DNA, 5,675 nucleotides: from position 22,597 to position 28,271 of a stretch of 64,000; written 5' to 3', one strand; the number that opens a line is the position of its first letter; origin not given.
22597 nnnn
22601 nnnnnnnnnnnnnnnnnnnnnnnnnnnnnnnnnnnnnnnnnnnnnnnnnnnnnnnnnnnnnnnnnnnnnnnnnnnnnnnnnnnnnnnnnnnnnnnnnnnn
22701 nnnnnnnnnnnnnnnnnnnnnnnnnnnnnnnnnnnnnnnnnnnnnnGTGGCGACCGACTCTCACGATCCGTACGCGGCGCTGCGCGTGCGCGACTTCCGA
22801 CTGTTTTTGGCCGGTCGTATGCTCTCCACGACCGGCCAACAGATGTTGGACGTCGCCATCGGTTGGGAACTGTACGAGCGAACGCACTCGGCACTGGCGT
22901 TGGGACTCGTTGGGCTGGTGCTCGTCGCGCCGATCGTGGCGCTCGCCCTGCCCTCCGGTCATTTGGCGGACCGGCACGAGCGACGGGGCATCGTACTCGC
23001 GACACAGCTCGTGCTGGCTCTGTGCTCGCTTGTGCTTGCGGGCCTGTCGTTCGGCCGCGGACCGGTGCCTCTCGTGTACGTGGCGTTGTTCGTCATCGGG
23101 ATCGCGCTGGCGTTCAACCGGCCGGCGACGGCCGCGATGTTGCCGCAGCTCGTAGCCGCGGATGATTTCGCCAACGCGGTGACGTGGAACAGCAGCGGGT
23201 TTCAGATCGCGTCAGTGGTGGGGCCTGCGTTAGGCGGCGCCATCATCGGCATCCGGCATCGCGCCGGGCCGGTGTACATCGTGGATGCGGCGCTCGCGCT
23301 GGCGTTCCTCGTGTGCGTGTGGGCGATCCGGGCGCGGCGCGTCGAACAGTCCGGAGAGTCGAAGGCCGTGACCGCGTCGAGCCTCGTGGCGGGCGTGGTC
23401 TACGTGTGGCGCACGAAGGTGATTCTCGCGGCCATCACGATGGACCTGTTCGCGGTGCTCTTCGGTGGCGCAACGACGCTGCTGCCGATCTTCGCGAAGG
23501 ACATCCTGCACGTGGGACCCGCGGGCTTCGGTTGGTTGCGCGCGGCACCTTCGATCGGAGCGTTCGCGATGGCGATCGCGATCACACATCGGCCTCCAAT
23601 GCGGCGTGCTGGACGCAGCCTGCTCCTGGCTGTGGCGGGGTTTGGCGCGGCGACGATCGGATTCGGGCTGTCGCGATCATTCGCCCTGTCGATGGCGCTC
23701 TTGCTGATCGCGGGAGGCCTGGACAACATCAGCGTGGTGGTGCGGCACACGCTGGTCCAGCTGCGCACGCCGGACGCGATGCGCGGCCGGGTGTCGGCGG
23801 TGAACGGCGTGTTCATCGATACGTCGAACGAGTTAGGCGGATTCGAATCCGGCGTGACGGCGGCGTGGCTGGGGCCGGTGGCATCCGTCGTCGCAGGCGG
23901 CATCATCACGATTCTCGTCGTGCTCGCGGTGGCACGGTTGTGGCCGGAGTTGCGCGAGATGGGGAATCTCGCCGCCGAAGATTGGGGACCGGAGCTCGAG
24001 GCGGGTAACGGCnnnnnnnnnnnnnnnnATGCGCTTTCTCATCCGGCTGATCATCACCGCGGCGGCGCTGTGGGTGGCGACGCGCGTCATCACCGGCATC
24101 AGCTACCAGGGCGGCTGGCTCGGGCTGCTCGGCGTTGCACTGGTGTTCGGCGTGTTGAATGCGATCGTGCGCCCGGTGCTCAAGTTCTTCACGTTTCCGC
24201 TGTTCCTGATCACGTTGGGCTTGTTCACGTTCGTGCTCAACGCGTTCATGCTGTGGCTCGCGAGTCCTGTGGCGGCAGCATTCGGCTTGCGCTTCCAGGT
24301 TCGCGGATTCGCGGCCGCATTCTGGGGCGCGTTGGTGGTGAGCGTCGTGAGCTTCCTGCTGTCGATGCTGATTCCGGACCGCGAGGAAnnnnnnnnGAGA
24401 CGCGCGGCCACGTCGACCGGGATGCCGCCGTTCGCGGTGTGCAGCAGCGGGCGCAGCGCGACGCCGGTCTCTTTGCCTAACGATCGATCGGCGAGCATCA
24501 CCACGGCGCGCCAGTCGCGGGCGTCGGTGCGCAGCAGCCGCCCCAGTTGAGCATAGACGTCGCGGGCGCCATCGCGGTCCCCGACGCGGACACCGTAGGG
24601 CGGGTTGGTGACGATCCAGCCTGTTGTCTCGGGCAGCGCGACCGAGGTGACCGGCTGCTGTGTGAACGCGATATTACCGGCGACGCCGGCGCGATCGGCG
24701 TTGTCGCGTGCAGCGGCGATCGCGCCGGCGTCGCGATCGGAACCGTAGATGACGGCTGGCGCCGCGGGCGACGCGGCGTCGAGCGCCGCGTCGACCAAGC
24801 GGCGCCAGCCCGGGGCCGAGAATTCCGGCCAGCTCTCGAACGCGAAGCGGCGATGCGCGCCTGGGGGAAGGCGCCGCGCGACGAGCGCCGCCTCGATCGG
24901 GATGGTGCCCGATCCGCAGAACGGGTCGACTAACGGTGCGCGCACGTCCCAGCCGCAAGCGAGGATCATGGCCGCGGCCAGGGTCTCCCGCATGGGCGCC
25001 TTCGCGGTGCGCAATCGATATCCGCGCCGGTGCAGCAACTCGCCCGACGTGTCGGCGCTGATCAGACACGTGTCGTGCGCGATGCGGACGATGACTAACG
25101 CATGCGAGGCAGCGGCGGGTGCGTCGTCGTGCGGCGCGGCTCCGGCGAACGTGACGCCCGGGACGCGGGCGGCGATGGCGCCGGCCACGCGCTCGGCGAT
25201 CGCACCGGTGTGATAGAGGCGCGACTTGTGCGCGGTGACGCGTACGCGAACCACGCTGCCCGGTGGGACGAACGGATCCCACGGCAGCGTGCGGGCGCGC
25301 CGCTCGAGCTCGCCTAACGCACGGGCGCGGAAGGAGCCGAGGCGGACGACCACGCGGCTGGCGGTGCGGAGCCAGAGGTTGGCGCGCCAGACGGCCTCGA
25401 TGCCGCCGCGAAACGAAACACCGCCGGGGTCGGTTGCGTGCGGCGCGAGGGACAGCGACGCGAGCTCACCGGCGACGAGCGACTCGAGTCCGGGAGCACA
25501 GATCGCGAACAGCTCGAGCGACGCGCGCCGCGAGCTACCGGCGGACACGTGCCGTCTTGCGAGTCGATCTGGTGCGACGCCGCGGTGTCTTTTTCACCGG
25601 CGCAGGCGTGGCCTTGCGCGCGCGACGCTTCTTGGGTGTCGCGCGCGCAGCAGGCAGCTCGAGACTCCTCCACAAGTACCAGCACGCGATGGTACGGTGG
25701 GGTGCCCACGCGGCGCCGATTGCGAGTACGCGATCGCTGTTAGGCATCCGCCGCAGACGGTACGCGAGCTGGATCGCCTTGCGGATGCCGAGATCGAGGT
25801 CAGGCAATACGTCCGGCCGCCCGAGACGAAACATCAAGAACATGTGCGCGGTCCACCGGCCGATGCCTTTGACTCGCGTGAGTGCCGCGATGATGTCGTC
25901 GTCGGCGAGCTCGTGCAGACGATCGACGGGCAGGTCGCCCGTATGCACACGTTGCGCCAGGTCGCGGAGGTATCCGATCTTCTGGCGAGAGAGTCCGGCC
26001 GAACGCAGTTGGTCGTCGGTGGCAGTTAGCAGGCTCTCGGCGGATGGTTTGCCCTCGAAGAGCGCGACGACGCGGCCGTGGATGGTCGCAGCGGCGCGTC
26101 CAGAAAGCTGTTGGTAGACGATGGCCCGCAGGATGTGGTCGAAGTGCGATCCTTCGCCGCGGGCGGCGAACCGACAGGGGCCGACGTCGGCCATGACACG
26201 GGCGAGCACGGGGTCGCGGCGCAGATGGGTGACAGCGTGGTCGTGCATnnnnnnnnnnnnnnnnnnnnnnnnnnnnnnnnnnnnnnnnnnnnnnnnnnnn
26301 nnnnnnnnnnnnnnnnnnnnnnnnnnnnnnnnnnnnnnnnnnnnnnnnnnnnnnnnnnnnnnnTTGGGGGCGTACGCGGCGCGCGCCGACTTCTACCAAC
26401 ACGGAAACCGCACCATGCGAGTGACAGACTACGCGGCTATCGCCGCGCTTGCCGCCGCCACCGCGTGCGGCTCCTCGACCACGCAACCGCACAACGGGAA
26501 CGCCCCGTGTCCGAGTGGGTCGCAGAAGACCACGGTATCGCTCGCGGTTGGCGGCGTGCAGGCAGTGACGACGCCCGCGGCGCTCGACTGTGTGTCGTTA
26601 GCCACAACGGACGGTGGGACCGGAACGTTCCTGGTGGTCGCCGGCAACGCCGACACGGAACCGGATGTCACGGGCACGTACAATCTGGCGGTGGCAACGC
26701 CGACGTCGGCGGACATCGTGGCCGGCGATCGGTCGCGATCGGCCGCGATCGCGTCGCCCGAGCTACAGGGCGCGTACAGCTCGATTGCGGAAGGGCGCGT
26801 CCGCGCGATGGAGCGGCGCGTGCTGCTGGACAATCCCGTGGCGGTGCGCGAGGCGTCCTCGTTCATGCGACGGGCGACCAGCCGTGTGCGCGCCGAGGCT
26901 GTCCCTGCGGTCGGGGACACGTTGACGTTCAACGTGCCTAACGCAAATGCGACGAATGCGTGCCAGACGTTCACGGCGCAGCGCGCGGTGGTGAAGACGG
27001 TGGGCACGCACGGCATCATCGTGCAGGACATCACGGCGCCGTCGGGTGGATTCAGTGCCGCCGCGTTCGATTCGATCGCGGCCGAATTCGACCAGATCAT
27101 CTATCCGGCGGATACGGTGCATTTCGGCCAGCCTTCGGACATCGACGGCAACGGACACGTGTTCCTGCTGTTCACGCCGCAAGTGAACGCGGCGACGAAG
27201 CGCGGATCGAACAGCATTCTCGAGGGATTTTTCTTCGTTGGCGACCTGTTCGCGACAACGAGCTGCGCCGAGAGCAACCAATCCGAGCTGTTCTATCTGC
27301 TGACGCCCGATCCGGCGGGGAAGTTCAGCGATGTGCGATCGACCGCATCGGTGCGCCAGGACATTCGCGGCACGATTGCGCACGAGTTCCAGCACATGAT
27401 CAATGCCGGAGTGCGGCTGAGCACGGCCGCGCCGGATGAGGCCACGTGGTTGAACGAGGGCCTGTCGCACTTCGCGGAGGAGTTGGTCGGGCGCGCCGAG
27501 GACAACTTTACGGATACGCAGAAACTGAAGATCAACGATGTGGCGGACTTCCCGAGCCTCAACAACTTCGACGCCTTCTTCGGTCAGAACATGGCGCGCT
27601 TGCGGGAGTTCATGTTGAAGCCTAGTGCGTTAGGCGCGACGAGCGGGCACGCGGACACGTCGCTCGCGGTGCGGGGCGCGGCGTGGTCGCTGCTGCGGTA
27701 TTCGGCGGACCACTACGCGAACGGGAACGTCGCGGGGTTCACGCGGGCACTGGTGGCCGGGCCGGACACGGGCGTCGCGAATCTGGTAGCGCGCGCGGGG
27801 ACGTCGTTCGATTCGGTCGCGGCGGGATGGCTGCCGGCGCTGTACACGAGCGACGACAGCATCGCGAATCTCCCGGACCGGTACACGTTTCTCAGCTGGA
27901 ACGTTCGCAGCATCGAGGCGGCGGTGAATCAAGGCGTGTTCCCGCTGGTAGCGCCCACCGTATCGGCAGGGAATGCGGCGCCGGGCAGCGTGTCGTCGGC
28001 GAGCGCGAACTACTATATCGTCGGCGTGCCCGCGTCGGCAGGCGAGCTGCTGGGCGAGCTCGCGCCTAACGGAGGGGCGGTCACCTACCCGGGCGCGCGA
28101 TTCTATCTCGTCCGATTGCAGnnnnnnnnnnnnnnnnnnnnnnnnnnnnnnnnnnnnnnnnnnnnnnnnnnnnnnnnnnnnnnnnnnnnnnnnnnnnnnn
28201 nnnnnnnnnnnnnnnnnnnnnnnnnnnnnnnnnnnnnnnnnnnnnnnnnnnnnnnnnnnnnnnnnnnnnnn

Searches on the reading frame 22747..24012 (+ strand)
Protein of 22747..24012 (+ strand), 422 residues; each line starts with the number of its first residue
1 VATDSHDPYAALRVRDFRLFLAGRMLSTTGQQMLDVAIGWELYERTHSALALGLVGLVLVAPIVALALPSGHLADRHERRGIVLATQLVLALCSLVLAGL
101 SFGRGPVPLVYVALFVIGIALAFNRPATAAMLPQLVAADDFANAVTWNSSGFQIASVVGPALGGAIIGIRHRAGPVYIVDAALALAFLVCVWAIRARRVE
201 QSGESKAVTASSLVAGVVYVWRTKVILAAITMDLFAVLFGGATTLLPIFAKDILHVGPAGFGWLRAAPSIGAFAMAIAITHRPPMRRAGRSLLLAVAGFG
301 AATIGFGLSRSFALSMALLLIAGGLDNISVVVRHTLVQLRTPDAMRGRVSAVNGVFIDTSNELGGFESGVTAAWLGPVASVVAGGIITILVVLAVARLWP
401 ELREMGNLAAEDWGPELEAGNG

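Call 24: search_protein_families(library=pfam, proteins=[window:22747-24012:+], max_evalue=0.00001)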
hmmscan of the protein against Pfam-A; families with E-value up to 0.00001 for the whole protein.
window:22747-24012:+ (422 aa): 2 families
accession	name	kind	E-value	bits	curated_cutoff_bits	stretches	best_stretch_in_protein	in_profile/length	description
PF05977.19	MFS_3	-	1.7e-38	132.8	27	1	8-405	3-398/524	Transmembrane secretion effector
PF07690.21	MFS_1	-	2.1e-32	112.9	33.4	1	22-357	3-339/347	Major Facilitator Superfamily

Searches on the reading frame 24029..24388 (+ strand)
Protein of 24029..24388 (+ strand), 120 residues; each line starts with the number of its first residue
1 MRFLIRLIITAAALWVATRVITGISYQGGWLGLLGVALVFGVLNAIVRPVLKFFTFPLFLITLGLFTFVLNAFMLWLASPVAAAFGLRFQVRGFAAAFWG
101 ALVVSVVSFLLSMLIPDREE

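Call 24: search_protein_families(library=pfam, proteins=[window:24029-24388:+], max_evalue=0.00001)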
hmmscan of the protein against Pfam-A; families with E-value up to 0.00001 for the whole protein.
window:24029-24388:+ (120 aa): 1 family
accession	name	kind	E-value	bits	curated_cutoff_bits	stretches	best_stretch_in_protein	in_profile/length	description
PF04020.18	Phage_holin_4_2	-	3.2e-30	105.3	28.8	1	1-109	1-104/105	Mycobacterial 4 TMS phage holin, superfamily IV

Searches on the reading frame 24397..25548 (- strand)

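Call 24: search_protein_families(library=pfam, proteins=[window:24397-25548:-], max_evalue=0.00001)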
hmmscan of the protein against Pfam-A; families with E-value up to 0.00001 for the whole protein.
window:24397-25548:- (384 aa): 2 families
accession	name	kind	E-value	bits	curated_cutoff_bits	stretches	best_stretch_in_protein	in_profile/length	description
PF01170.24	UPF0020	-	5.4e-44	150.7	22.3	1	175-357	1-172/197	RMKL-like, methyltransferase domain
PF22020.1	RlmL_1st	-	1.5e-20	73.4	27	1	12-66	1-54/55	RlmL ferredoxin-like domain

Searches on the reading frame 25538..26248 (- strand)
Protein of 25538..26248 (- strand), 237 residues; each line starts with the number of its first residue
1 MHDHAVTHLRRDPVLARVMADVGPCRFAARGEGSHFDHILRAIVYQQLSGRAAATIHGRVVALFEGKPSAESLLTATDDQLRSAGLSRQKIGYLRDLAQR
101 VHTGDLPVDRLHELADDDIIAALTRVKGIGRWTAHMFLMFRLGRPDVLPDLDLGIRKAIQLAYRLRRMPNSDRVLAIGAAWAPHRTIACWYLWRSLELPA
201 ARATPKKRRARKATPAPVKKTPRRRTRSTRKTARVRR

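Call 25: search_protein_families(library=pfam, proteins=[window:25538-26248:-], max_evalue=0.00001)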
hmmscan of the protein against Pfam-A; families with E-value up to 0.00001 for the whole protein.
window:25538-26248:- (237 aa): 1 family
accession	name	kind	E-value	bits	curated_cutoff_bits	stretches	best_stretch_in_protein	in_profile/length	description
PF00730.31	HhH-GPD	-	3e-12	47.2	26.2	1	41-176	2-100/108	HhH-GPD superfamily base excision DNA repair protein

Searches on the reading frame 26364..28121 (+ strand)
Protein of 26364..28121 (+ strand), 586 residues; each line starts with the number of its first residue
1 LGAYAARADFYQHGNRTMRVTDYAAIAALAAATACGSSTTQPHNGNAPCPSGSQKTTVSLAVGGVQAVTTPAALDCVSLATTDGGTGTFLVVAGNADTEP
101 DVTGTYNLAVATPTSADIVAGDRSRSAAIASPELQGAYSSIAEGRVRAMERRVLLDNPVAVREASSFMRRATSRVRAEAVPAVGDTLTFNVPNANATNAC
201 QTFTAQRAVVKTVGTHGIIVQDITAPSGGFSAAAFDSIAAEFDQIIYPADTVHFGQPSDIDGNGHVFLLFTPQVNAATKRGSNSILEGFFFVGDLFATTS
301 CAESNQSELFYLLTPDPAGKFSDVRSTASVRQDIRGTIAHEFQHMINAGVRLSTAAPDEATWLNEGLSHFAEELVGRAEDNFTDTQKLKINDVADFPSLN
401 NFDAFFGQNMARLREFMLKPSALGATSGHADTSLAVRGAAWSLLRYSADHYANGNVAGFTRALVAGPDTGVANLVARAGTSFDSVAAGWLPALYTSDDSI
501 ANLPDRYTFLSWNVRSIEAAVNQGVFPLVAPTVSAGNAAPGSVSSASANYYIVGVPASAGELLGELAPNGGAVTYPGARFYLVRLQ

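Call 25: search_protein_families(library=pfam, proteins=[window:26364-28121:+], max_evalue=0.00001)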
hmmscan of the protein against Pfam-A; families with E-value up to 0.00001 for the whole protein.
window:26364-28121:+ (586 aa): 0 families

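Call 37: find_related_loci(query=window:26415-28121:+, collection=metagenome_contigs, flank=10000)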
Query window:26415-28121:+ (569 aa) in metagenome_contigs; peptide patterns used: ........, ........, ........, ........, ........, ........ (x = any residue, [..] = any of these).
600 stretches matched a pattern (row limit reached: there are more); 527 encode a relative of the query (tblastn E <= 1e-3); the best 80 are kept; 80 distinct loci.
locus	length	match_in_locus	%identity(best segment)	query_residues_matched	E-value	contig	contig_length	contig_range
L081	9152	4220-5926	92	1-569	0e+0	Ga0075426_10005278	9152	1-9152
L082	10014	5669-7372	91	1-569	0e+0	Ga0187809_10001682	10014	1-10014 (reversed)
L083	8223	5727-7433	83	1-569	0e+0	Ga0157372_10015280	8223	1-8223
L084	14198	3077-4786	82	1-569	0e+0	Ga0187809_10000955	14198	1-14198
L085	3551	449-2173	77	1-569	0e+0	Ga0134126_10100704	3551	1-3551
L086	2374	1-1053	91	219-569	0e+0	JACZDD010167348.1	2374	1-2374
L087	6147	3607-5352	53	1-569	0e+0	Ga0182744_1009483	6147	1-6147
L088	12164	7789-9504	56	7-569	0e+0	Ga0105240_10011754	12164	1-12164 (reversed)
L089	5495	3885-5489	57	1-521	0e+0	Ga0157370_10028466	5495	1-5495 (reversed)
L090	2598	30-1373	61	126-569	0e+0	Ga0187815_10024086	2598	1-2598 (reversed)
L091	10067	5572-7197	43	41-569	4e-124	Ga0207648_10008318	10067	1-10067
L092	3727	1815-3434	40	41-568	2e-123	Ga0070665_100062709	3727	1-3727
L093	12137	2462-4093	41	31-568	3e-119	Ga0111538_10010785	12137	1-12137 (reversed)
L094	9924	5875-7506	41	31-568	3e-119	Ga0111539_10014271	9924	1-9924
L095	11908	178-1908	41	9-569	2e-119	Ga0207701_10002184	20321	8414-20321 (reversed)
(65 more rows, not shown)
